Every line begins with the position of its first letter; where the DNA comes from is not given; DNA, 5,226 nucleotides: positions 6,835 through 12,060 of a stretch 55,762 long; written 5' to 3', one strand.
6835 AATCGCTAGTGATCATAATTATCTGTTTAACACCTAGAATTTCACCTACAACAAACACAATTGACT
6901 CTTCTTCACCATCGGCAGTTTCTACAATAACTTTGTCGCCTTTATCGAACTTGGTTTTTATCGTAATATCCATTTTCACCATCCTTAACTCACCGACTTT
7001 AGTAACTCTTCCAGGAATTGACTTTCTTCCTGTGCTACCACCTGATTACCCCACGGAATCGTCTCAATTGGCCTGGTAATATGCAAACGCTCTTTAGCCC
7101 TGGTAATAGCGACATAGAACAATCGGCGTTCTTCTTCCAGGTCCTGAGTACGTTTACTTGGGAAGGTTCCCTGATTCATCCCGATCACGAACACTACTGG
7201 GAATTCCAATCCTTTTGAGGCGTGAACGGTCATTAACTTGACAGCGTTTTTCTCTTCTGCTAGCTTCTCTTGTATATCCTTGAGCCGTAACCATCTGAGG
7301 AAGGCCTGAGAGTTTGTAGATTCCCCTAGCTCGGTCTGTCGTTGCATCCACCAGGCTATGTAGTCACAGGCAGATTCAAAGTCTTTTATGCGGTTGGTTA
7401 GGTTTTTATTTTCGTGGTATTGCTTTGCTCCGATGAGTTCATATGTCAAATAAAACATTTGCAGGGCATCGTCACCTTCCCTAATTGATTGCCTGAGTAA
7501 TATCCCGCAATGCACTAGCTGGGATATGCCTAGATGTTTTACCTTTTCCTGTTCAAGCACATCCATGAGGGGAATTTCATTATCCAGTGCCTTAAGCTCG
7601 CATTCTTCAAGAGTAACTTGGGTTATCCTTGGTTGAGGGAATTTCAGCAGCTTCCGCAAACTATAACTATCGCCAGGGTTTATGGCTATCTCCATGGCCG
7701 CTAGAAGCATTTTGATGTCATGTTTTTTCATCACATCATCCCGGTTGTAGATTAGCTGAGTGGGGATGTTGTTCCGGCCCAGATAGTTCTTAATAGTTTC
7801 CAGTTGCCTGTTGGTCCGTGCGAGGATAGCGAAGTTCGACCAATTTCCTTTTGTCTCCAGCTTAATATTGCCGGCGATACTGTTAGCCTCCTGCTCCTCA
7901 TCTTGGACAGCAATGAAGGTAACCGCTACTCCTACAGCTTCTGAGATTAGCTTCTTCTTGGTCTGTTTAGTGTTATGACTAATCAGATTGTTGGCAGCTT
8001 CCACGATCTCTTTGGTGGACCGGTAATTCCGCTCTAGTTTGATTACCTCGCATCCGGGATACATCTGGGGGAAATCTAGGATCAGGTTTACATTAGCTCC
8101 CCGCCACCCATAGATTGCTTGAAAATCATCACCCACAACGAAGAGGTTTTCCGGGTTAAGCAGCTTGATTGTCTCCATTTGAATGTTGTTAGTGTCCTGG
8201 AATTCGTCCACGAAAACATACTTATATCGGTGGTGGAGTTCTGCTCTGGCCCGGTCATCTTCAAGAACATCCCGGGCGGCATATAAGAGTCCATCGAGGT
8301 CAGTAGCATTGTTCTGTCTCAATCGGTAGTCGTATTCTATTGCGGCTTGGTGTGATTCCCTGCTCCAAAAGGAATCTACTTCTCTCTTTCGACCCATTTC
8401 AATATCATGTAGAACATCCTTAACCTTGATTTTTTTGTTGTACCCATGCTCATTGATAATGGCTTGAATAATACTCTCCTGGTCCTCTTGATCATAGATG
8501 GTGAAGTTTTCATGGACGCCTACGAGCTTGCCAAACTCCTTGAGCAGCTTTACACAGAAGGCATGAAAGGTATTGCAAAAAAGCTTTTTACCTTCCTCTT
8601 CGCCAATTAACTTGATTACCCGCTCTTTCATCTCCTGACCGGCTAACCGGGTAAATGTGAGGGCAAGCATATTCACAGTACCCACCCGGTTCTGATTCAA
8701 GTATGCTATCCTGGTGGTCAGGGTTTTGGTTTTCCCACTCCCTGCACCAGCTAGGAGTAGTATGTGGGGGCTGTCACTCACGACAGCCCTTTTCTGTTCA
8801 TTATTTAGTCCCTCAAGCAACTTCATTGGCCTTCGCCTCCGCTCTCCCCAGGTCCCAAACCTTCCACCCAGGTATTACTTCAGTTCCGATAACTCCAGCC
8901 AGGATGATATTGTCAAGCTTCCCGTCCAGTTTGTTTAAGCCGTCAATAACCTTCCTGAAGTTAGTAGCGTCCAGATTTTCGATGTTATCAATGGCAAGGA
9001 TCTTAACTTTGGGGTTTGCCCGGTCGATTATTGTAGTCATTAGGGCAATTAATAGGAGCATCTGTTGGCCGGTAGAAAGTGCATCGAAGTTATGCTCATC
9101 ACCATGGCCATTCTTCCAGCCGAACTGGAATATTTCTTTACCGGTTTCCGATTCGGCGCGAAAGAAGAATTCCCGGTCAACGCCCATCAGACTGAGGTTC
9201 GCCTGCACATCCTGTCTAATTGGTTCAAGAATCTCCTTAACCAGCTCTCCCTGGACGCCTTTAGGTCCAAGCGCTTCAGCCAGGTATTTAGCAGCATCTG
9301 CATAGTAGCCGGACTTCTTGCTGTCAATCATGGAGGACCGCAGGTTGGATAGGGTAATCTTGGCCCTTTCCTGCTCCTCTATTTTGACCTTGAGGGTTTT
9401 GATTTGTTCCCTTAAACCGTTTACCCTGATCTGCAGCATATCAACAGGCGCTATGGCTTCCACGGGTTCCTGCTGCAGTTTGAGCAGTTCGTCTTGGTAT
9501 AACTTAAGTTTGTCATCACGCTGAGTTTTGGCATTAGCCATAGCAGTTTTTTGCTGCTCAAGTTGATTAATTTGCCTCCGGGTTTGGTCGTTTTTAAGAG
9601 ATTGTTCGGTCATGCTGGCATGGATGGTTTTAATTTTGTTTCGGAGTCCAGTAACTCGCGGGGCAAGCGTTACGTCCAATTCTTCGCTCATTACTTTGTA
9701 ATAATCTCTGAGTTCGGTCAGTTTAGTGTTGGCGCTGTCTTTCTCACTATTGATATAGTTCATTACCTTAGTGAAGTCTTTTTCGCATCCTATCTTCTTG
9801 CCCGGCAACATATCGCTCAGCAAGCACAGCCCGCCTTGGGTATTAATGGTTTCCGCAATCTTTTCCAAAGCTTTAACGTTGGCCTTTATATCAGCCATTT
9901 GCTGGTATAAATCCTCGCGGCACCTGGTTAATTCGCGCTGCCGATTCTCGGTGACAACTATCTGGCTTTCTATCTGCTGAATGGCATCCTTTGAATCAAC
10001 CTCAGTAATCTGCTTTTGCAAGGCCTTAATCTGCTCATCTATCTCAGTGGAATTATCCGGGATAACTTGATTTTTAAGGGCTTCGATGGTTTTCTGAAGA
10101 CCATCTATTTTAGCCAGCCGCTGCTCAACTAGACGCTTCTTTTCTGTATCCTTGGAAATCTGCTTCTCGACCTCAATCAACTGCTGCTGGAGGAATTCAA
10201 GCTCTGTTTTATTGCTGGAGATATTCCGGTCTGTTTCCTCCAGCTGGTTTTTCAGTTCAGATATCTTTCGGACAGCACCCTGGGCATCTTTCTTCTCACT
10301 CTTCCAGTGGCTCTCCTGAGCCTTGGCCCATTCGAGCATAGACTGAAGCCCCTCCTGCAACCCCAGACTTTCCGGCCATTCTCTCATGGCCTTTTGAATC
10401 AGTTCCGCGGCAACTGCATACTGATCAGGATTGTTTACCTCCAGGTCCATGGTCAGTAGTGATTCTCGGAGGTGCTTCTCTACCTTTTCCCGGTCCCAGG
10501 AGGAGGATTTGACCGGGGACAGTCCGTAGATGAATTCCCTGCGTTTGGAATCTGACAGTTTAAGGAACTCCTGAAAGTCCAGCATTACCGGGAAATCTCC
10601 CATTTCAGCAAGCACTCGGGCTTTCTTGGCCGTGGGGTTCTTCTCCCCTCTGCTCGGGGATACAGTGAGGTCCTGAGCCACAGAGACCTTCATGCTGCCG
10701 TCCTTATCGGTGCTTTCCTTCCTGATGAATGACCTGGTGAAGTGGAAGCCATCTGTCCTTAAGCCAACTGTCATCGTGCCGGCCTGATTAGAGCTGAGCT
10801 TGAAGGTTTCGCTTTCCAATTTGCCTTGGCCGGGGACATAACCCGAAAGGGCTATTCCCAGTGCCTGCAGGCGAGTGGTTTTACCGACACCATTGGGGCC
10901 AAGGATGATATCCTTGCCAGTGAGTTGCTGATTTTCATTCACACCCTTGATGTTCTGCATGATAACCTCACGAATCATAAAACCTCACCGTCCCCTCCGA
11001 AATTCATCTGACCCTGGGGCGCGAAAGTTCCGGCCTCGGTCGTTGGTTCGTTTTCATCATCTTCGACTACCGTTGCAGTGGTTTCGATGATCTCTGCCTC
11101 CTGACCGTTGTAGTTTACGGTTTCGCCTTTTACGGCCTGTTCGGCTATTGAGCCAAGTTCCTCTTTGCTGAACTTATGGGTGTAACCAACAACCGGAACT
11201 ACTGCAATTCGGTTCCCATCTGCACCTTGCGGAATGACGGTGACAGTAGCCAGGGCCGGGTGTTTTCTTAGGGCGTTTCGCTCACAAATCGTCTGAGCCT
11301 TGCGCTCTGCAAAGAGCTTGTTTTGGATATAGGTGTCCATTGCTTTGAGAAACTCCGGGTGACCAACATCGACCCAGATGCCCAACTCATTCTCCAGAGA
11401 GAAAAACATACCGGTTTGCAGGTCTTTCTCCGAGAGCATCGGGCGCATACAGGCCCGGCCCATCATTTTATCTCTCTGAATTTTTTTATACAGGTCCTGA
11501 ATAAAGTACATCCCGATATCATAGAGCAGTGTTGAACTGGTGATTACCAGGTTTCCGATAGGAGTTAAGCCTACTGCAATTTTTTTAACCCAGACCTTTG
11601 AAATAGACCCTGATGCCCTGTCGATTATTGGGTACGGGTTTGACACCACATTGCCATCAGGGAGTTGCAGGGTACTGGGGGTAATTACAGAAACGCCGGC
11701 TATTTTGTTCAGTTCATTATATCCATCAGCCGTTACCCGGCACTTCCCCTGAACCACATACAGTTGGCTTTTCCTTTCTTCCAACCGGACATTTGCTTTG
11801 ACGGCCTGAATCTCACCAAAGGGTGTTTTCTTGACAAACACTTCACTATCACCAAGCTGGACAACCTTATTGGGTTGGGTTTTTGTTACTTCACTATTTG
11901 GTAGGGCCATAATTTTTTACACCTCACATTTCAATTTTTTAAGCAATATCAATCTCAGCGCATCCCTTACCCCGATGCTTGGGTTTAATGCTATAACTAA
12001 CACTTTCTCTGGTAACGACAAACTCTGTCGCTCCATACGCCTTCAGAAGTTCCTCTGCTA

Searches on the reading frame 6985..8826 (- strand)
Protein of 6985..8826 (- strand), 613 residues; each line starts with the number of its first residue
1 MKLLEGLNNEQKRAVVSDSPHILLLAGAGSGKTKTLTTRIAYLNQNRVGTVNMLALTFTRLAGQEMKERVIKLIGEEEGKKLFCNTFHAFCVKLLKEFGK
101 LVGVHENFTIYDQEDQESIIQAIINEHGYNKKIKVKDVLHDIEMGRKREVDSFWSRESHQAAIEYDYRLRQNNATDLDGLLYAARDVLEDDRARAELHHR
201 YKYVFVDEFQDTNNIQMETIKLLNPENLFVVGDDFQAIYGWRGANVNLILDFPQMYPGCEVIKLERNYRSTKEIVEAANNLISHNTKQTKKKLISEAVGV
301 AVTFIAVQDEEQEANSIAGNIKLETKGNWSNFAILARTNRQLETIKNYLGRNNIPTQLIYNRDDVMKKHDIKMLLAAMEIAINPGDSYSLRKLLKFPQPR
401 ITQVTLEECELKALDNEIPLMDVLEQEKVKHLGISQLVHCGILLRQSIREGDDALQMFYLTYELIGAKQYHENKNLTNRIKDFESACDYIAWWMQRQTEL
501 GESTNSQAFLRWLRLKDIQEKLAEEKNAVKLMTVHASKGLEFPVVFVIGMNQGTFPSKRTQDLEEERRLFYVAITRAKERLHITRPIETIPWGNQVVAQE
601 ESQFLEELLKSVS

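Call 11: search_protein_families(library=pfam, proteins=[window:6985-8826:-], max_evalue=0.001)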
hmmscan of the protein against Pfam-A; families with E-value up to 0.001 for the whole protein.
window:6985-8826:- (613 aa): 7 families
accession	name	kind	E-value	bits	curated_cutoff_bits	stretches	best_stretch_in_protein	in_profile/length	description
PF00580.27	UvrD-helicase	-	9e-64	216.2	23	1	7-256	1-270/271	UvrD/REP helicase N-terminal domain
PF13361.12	UvrD_C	-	1.1e-56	193.2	25.6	1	262-584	1-346/350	UvrD-like helicase C-terminal domain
PF13245.12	AAA_19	-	2.6e-19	70.1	25.1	1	11-240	1-132/134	AAA domain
PF13538.12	UvrD_C_2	-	8.4e-13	48.4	27.4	1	531-583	4-51/52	UvrD-like helicase C-terminal domain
PF01443.25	Viral_helicase1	-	3.1e-09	37.4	21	1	522-583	172-226/228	Viral superfamily 1 RNA helicase core domain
PF13087.12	AAA_12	-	4.9e-05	23.4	27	0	517-583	124-190/195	AAA domain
PF13604.12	AAA_30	-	0.00015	22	27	0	7-58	2-56/191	AAA domain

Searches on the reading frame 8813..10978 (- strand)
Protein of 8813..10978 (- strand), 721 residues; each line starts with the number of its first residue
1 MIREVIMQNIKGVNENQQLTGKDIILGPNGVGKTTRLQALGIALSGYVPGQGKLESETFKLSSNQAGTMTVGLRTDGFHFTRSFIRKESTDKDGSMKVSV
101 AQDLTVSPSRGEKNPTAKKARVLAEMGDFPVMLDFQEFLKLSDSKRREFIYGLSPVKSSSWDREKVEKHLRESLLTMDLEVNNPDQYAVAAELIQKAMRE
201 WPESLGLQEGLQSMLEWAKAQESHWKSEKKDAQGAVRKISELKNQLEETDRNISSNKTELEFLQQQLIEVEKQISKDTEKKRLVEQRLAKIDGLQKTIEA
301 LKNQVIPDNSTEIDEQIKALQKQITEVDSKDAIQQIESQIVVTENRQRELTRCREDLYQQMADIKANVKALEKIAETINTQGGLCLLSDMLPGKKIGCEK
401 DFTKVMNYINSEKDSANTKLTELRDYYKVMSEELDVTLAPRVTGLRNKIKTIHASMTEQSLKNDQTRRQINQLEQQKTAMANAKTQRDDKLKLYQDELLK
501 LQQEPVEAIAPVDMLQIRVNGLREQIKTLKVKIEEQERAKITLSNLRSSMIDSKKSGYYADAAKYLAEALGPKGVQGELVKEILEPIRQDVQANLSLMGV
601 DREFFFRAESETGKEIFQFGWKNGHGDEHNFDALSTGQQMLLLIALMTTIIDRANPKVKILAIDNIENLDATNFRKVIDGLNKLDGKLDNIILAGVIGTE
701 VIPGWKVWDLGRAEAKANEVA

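Call 11: search_protein_families(library=pfam, proteins=[window:8813-10978:-], max_evalue=0.001)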
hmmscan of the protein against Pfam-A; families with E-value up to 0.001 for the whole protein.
window:8813-10978:- (721 aa): 3 families
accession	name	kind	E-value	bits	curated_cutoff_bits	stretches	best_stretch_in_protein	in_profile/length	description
PF02463.25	SMC_N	-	3.1e-05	23.9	40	0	309-688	135-190/220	RecF/RecN/SMC N terminal domain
PF13304.12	AAA_21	-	3.5e-05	24.5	27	0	25-51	4-32/304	AAA domain, putative AbiEii toxin, Type IV TA system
PF13476.12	AAA_23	-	3.9e-05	24.8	27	1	24-327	23-196/201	AAA domain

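Call 26: search_protein_families(library=padloc, proteins=[window:8813-10978:-], max_evalue=0.01)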
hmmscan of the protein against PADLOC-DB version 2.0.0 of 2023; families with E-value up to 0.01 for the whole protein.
window:8813-10978:- (721 aa): 14 families
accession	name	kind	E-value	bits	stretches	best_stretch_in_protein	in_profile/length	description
PDLC03859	LmuB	-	4e-10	37.5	1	340-683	271-569/611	-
PDLC03865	LmuB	-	1.2e-07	28.4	1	291-552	582-841/1007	-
PDLC00006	DruC1|DruC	-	9.7e-07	25.6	1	404-600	175-369/626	Unknown function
PDLC02980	AriA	-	5.8e-06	24.5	0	585-668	190-269/304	-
PDLC00551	JetC2|JetC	-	2.6e-05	20.3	1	208-380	788-974/1365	DUF3584 domain; MukB-like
PDLC02740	PbeC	-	3.2e-05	21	0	405-654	332-577/648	PbeC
PDLC00583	JetC3|JetC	-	3.4e-05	19.8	1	192-546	764-1094/1471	DUF3584 domain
PDLC00269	PtuA1|PtuA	-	3.9e-05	21.1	1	2-78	3-91/446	AAA ATPase domain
PDLC00298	PtuA1|PtuA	-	6.7e-05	20.1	1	7-62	8-65/423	AAA ATPase domain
PDLC00550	JetC2|JetC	-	0.00032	16.5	1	253-431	272-449/1355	DUF3584 domain; MukB-like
PDLC03863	LmuB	-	0.00038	17.3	2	277-378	193-295/610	-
PDLC02668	DndD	-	0.00061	16.9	0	412-648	340-574/659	DndD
PDLC00097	GajA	-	0.001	15.8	1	18-64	22-67/640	AAA ATPase domain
PDLC00580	JetC3|JetC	-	0.0044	13.3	0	194-375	184-370/1068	DUF3584 domain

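Call 95: search_protein_families(library=phrogs, proteins=[window:8813-10978:-], max_evalue=0.0001)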
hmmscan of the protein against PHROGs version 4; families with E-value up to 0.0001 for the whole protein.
window:8813-10978:- (721 aa): 3 families
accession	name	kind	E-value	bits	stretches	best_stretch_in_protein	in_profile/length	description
phrog_32642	-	unknown function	1.1e-248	828.7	1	2-699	4-705/743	-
phrog_77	-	DNA, RNA and nucleotide metabolism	2.2e-17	63.9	1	233-692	474-925/967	SbcC-like subunit of palindrome specific endonuclease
phrog_1499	-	unknown function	7.6e-10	39.6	0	4-366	7-327/427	-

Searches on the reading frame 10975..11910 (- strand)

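Call 11: search_protein_families(library=pfam, proteins=[window:10975-11910:-], max_evalue=0.001)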
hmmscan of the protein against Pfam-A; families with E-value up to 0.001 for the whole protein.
window:10975-11910:- (311 aa): 0 families

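Call 26: search_protein_families(library=padloc, proteins=[window:10975-11910:-], max_evalue=0.01)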
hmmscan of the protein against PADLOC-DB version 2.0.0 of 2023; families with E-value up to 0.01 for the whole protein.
window:10975-11910:- (311 aa): 1 family
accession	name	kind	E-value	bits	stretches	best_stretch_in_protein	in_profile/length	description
PDLC02627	DrmD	-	0.0004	16.7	1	59-213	395-551/748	DrmD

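Call 27: search_protein_families(library=ncbifam, proteins=[window:10975-11910:-], max_evalue=0.01)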
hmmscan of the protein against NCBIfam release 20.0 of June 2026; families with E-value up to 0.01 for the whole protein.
window:10975-11910:- (311 aa): 0 families

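Call 95: search_protein_families(library=phrogs, proteins=[window:10975-11910:-], max_evalue=0.0001)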
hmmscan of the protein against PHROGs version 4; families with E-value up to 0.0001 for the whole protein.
window:10975-11910:- (311 aa): 1 family
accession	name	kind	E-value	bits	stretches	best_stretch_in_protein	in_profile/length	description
phrog_32428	-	unknown function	3.1e-120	401.9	1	9-285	8-284/318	-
